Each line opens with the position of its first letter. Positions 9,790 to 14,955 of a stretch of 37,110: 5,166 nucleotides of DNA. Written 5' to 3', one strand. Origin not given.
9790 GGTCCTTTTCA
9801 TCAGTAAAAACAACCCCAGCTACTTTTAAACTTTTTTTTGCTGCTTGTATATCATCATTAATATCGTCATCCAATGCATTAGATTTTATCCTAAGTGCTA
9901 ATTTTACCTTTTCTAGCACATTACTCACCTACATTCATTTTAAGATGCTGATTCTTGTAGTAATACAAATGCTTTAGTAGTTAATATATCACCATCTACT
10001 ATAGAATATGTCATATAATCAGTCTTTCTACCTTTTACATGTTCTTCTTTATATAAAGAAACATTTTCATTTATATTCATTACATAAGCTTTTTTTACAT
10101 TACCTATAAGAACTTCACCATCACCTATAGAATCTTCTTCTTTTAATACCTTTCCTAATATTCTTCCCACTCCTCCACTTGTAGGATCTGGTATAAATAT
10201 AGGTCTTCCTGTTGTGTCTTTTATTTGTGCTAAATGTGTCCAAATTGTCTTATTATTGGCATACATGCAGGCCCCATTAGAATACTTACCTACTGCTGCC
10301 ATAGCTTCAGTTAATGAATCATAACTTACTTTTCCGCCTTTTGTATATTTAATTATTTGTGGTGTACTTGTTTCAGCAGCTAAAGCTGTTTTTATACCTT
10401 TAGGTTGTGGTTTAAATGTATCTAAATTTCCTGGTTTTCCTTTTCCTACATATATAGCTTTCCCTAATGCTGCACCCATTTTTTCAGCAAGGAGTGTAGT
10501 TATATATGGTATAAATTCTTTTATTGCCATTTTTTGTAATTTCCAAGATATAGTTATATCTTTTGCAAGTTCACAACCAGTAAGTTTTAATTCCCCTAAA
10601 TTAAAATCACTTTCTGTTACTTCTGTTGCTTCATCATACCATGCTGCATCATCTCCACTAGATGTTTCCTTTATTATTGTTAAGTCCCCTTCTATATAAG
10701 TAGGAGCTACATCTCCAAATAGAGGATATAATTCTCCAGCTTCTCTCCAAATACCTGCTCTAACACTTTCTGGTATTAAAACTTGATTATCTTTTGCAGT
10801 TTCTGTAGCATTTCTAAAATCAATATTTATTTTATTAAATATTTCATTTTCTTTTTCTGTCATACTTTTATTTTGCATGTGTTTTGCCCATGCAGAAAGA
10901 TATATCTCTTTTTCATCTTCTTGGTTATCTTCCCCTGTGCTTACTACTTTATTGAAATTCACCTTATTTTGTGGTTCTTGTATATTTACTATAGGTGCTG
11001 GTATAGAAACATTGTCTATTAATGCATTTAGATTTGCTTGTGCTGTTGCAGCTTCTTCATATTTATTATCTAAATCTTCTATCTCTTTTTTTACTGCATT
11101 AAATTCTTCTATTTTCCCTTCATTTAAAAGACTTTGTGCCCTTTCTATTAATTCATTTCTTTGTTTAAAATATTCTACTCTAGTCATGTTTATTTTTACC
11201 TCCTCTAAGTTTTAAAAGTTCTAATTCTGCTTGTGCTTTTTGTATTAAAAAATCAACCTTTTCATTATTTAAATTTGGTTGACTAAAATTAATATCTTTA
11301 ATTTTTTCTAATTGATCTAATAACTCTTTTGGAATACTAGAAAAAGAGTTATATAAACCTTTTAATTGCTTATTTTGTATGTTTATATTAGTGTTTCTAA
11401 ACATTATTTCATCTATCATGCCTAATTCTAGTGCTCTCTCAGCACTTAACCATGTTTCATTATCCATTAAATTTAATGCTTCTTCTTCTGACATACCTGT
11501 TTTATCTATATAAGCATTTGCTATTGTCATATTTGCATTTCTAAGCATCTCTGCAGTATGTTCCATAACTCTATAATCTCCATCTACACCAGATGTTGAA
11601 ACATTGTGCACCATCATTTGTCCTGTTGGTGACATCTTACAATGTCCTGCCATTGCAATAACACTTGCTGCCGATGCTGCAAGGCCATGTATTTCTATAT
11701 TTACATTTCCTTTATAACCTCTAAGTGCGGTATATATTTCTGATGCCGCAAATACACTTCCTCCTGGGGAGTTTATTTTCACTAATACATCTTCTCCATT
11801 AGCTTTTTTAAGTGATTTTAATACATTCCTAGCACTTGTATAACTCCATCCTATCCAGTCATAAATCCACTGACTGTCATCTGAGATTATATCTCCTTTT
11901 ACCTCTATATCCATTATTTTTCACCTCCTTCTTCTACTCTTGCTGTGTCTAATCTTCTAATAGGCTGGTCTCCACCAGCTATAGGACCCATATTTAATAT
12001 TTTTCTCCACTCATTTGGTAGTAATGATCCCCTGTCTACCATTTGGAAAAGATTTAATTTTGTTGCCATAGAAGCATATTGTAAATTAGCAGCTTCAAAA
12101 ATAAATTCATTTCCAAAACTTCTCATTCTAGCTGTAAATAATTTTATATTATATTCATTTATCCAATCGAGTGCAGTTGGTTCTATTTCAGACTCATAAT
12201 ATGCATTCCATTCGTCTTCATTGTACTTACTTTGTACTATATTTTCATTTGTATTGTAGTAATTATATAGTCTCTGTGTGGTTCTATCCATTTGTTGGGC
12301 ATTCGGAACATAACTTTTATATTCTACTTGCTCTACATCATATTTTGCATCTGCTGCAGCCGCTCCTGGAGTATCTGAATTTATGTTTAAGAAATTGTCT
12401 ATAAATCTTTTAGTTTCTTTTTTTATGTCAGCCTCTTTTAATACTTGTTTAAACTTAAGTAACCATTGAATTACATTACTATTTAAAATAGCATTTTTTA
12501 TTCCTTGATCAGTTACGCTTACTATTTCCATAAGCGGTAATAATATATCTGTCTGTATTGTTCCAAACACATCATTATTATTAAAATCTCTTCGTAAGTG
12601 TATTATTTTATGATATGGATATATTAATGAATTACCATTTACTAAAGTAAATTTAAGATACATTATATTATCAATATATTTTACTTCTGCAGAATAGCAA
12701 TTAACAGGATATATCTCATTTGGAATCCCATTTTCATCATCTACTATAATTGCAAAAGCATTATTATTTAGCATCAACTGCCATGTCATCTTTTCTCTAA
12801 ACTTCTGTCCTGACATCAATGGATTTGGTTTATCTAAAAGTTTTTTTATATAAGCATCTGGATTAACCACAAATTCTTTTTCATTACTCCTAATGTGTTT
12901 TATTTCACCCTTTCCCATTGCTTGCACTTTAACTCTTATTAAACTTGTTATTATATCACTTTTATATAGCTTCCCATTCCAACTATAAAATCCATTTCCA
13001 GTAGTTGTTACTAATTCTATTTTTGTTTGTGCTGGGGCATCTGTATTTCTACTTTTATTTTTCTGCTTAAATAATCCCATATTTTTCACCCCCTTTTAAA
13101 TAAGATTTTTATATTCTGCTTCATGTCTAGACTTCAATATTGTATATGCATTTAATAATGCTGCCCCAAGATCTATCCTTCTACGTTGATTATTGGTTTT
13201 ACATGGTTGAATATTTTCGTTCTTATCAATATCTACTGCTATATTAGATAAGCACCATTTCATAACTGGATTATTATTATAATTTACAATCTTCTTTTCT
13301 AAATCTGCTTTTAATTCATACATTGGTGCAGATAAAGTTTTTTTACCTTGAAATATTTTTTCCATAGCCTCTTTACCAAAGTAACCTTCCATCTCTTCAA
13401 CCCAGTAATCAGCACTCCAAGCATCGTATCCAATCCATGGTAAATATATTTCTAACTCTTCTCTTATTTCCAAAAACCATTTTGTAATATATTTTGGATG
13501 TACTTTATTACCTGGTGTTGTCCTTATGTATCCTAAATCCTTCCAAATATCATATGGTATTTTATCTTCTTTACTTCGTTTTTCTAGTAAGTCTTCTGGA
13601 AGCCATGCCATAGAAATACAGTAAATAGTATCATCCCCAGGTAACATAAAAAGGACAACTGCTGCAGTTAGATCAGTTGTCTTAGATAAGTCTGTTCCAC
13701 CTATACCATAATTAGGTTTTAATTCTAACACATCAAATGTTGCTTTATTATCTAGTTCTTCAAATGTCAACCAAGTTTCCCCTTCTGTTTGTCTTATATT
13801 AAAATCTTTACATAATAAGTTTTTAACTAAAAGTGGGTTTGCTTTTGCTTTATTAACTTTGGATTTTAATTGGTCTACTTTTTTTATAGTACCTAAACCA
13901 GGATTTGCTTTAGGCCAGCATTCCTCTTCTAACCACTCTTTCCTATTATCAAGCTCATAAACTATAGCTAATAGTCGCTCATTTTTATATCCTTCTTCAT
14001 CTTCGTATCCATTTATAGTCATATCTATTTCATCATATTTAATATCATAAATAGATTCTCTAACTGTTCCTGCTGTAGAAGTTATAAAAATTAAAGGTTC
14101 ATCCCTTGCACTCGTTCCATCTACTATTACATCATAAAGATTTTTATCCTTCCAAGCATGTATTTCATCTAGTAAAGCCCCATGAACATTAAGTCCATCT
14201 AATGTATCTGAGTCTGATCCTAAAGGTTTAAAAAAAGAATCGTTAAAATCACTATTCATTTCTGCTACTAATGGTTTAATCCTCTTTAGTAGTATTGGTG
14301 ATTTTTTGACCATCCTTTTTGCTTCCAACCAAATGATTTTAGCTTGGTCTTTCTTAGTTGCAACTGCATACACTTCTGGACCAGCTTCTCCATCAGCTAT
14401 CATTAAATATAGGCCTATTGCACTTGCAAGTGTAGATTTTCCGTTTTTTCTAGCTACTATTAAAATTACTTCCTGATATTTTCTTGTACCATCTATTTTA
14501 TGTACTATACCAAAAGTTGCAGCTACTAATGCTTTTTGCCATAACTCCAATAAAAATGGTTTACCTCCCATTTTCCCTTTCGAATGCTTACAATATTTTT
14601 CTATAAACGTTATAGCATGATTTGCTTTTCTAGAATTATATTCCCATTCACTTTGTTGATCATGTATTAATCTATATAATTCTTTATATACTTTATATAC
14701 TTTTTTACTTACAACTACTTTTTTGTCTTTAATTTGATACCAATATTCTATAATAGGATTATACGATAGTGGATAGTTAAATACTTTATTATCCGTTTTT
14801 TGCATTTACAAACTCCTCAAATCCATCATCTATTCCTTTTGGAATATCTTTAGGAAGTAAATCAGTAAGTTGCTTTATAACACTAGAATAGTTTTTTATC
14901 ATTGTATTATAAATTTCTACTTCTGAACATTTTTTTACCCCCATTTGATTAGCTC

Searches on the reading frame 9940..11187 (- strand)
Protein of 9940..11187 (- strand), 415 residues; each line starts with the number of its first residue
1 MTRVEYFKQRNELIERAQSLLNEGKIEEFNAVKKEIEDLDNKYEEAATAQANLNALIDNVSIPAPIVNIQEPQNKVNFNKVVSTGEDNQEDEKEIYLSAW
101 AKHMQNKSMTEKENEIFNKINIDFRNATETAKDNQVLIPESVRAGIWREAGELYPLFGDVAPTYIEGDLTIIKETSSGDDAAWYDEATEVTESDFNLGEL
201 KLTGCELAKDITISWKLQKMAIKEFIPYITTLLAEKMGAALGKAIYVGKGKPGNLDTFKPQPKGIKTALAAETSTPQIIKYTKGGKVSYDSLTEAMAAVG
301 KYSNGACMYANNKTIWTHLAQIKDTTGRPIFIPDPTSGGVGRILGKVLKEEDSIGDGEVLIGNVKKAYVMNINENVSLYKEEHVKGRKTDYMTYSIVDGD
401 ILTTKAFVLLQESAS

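Call 15: search_protein_families(library=phrogs, proteins=[window:9940-11187:-], max_evalue=0.001)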
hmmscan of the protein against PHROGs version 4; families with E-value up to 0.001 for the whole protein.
window:9940-11187:- (415 aa): 4 families
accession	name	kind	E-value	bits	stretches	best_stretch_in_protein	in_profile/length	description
phrog_10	-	head and packaging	4.1e-53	182.4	1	4-414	266-637/752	major head protein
phrog_617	-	head and packaging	1.4e-09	38.4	1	15-369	215-573/626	major head protein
phrog_2263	-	head and packaging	1.2e-06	28.7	1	25-370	186-501/551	major head protein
phrog_15928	-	head and packaging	0.00014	22.9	1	272-412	33-179/185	major head protein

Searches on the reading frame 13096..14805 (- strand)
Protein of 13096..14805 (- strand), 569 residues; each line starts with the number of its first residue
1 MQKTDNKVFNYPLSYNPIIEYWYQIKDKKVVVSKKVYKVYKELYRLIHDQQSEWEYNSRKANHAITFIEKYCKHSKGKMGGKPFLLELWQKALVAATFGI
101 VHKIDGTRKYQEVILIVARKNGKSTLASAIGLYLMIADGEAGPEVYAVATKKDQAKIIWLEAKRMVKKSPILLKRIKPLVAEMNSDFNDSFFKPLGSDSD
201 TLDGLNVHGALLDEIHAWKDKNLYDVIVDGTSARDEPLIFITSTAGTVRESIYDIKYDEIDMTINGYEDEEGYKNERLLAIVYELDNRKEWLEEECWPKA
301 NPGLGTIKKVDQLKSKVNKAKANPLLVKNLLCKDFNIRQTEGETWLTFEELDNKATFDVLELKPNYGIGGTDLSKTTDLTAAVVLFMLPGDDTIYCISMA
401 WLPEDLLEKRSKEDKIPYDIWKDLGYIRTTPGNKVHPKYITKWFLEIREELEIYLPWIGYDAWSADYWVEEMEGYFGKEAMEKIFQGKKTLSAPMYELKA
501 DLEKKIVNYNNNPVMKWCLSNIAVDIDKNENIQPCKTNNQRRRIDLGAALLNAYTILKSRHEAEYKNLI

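Call 92: search_dna_similar(query=window:13096-14805:-, collection=phages, mode=protein, max_rows=12)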
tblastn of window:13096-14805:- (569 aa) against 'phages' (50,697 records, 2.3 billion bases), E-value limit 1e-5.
Records with a match: 3156; places in all: 3157; records where one place covers at least 80% of the query: 2059.
Best place of each record, by identity: 60-80% 6; <60% 3150.
By first word of the organism name: Lactococcus 509; Streptococcus 472; Staphylococcus 282; Vibrio 219; Mycobacterium 156; Microbacterium 149; Enterococcus 146; Paenibacillus 110; Arthrobacter 109; Gordonia 97; and 108 more.
By host as written in the record: - 333; Lactococcus lactis 317; Streptococcus thermophilus 124; Mycobacterium smegmatis mc2 155 108; Microbacterium foliorum NRRL B-24224 96; Staphylococcus aureus 78; Arthrobacter sp. ATCC 21022 62; Gordonia terrae 3612 56; and 811 more.
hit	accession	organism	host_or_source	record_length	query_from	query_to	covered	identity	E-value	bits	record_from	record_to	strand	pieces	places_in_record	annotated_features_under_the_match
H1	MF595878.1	Caldibacillus phage CBP1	Caldibacillus debilis GB1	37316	8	569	99%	69.8%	0e+0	801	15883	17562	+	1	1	terminase large subunit | hypothetical protein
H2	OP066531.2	Bacillus phage B13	Bacillus cereus VKM B-13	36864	11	569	98%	70.1%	0e+0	811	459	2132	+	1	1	terminase large subunit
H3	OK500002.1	Bacillus phage vB_BanS_Athena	Bacillus anthracis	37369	11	569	98%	69.1%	0e+0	794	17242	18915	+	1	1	putative terminase large subunit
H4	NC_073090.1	Bacillus phage vB_BanS_Athena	Bacillus anthracis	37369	11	569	98%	69.1%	0e+0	794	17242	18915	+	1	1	putative terminase large subunit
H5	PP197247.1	Terrisporobacter phage TPDSL_ph2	Terrisporobacter petrolearius DSL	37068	8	569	99%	63.6%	0e+0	728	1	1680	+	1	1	terminase large subunit | similar to hypothetical protein; circularly permutated genome; the ...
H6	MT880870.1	Staphylococcus phage PhiSepi-HH1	Staphylococcus epidermidis HD21-2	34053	10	569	98%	60.4%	0e+0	673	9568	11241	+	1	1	hypothetical protein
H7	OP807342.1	Lacticaseibacillus phage P2.4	Lacticaseibacillus paracasei LMG 9193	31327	6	569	99%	57.7%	0e+0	658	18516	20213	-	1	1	hypothetical protein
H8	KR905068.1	Lactobacillus phage iA2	Lactobacillus paracasei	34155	6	569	99%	57.7%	0e+0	657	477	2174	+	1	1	terminase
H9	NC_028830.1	Lactobacillus phage iA2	Lactobacillus paracasei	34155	6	569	99%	57.7%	0e+0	657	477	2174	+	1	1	terminase large subunit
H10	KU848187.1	Lactobacillus phage PLE2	Lactobacillus casei BL23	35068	6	569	99%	57.6%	0e+0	657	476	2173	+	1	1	terminase large subunit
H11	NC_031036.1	Lactobacillus phage PLE2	Lactobacillus casei BL23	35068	6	569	99%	57.6%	0e+0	657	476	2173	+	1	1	terminase large subunit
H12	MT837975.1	Bacteriophage sp.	human fecal samples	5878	7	569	99%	56.3%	0e+0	656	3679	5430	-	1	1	record has no annotation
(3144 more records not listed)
